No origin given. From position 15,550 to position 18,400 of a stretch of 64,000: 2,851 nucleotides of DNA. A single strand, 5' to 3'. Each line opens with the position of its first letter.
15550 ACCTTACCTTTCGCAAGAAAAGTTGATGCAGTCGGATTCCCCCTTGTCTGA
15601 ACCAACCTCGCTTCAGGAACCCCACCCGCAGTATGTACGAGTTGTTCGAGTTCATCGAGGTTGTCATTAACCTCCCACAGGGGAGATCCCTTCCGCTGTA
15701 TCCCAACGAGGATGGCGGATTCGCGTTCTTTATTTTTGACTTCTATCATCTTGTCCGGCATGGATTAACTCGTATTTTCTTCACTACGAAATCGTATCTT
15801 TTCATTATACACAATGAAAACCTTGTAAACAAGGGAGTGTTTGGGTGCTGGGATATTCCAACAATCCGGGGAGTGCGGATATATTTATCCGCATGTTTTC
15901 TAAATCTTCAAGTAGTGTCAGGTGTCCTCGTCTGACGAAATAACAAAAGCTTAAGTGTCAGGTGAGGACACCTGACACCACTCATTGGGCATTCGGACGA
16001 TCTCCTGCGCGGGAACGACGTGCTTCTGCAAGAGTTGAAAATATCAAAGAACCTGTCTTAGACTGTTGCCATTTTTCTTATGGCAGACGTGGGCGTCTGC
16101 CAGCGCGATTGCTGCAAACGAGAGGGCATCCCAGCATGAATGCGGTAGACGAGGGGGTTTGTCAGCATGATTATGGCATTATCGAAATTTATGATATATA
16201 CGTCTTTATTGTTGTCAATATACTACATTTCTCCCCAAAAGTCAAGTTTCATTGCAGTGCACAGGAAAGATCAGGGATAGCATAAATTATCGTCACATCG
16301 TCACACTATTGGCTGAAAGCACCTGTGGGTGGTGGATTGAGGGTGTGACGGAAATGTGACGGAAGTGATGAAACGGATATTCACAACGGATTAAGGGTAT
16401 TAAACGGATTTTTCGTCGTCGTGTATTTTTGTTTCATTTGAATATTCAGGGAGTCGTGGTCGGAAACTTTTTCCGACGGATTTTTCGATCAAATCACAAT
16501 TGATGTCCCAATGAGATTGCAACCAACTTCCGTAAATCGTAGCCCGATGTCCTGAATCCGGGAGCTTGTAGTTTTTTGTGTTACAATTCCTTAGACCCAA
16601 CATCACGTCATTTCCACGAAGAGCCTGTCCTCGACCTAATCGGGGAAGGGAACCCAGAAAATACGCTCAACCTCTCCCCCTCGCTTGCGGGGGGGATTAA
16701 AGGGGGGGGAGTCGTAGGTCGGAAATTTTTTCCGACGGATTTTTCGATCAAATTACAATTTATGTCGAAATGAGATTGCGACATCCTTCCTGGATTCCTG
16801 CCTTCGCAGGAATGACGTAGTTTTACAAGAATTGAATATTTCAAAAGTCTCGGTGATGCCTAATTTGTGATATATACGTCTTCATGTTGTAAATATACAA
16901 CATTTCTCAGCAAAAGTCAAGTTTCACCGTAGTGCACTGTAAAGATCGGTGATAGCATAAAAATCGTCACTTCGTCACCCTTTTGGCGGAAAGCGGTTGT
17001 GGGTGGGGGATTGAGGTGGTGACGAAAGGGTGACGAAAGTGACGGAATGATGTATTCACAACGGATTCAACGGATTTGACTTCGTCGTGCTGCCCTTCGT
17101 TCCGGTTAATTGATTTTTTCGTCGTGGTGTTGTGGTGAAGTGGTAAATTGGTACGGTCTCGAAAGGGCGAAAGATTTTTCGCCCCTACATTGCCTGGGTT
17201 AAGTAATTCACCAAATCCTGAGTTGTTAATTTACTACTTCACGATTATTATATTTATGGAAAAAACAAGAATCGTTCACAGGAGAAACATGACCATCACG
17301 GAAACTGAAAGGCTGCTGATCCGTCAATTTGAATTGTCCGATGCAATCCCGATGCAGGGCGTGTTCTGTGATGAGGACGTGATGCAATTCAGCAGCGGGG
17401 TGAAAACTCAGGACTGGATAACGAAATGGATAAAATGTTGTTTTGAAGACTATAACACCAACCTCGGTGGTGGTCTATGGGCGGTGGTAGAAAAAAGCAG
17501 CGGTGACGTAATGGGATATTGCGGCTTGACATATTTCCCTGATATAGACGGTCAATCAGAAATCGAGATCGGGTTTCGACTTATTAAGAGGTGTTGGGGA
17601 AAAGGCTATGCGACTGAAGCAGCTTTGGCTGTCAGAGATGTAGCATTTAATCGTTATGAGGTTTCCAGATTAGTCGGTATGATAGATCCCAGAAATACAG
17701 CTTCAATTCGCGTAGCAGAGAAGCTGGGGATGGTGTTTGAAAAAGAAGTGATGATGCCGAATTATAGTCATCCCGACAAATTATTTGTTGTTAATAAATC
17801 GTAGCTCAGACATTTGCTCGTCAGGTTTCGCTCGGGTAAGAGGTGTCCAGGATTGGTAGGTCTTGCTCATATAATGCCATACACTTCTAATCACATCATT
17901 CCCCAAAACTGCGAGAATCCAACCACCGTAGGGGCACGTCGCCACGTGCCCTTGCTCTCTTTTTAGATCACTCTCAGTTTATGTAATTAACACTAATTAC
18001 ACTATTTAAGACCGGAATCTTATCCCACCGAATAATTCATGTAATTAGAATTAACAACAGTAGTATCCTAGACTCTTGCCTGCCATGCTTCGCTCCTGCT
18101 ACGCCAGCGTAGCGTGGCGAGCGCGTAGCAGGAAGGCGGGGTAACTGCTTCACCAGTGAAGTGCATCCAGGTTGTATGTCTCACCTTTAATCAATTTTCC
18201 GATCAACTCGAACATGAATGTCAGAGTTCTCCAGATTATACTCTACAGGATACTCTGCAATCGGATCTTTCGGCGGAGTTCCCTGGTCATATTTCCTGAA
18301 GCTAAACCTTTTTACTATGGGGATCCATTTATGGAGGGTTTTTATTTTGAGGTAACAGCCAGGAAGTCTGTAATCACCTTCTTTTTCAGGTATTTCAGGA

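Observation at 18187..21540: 1117-aa phosphoesterase-like / KAP transmembrane NTPase fusion: candidate single-gene conflict system with an apparently degenerate effector domain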

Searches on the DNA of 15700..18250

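Call 81: search_rna_families(source=window, start=15700, end=18250, threshold=evalue, max_evalue=1)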
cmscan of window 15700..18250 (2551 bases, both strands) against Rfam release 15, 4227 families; matches with E-value up to 1: 0.
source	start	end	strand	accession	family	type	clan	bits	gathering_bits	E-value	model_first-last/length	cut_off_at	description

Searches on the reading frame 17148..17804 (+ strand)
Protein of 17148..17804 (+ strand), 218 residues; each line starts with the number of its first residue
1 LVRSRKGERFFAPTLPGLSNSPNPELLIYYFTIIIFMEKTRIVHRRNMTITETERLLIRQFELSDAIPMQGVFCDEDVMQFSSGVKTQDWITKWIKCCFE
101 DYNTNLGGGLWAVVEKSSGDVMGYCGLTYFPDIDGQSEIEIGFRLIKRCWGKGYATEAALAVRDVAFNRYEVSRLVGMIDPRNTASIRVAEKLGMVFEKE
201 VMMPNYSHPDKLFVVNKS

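Call 6: search_protein_families(library=pfam, proteins=[window:17148-17804:+], max_evalue=1)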
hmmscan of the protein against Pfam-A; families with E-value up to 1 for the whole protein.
window:17148-17804:+ (218 aa): 6 families
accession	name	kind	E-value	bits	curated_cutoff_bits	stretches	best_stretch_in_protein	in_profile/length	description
PF13302.13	Acetyltransf_3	-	2.1e-32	113.1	25.4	1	55-196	1-138/138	Acetyltransferase (GNAT) domain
PF00583.31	Acetyltransf_1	-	9.8e-10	39.2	20.7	1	89-195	15-116/116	Acetyltransferase (GNAT) family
PF13523.12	Acetyltransf_8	-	0.0002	21.4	27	1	150-202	92-144/145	Acetyltransferase (GNAT) domain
PF13420.13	Acetyltransf_4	-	0.00024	21.6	24.3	1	58-196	1-135/155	Acetyltransferase (GNAT) domain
PF12746.13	GNAT_acetyltran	-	0.017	15.2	26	1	86-200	135-239/243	GNAT acetyltransferase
PF03510.20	Peptidase_C24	-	0.23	12.4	25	1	66-130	38-104/105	2C endopeptidase (C24) cysteine protease family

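Call 7: search_protein_families(library=padloc, proteins=[window:17148-17804:+], max_evalue=1)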
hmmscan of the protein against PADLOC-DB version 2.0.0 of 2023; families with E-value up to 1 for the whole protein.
window:17148-17804:+ (218 aa): 0 families

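Call 8: search_protein_families(library=ncbifam, proteins=[window:17148-17804:+], max_evalue=1)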
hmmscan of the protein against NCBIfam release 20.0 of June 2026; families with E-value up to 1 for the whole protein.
window:17148-17804:+ (218 aa): 13 families
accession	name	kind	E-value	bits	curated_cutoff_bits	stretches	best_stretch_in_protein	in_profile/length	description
NF000483.1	BlmB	exception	1.9e-08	34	625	1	63-208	25-161/301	bleomycin family antibiotic N-acetyltransferase BlmB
NF000485.1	TlmB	exception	2.8e-08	33.4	625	1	64-210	17-155/292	bleomycin family antibiotic N-acetyltransferase TlmB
NF000431.1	AAC_6p_Ian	exception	2.1e-05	24.1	400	1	52-206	4-160/190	aminoglycoside N-acetyltransferase AAC(6')-Ian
NF011709.0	PRK15130.1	equivalog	0.00036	20.4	218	1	121-203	68-148/186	spermidine N1-acetyltransferase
NF012165.0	AAC_6p_set_A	equivalog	0.0056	16.4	280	1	150-205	102-157/177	aminoglycoside 6'-N-acetyltransferase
NF000118.3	AAC_6p_A31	exception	0.032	14.2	385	1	150-205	97-152/172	aminoglycoside N-acetyltransferase AAC(6')-31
TIGR04431.1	N6_acetyl_AAC6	equivalog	0.051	13.2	260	1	151-205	110-164/184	AacA4 family aminoglycoside N(6')-acetyltransferase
NF033074.0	AAC_6p_Ib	exception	0.065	12.9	400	1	150-204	109-163/184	AAC(6')-Ib family aminoglycoside 6'-N-acetyltransferase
NF000135.2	AAC_6p_IIc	exception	0.11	12.2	415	1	152-205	111-164/193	aminoglycoside N-acetyltransferase AAC(6')-IIc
NF012021.0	PRK15477.1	subfamily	0.15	11.1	824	1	35-85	252-302/433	oxaloacetate decarboxylase subunit beta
NF010258.0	PRK13704.1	subfamily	0.16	11.1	243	1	31-100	106-174/239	plasmid SOS inhibition protein A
NF012020.0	PRK15476.1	subfamily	0.21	10.6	820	1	35-85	252-302/433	oxaloacetate decarboxylase subunit beta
NF012019.0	PRK15475.1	subfamily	0.23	10.5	822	1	35-85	252-302/433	oxaloacetate decarboxylase subunit beta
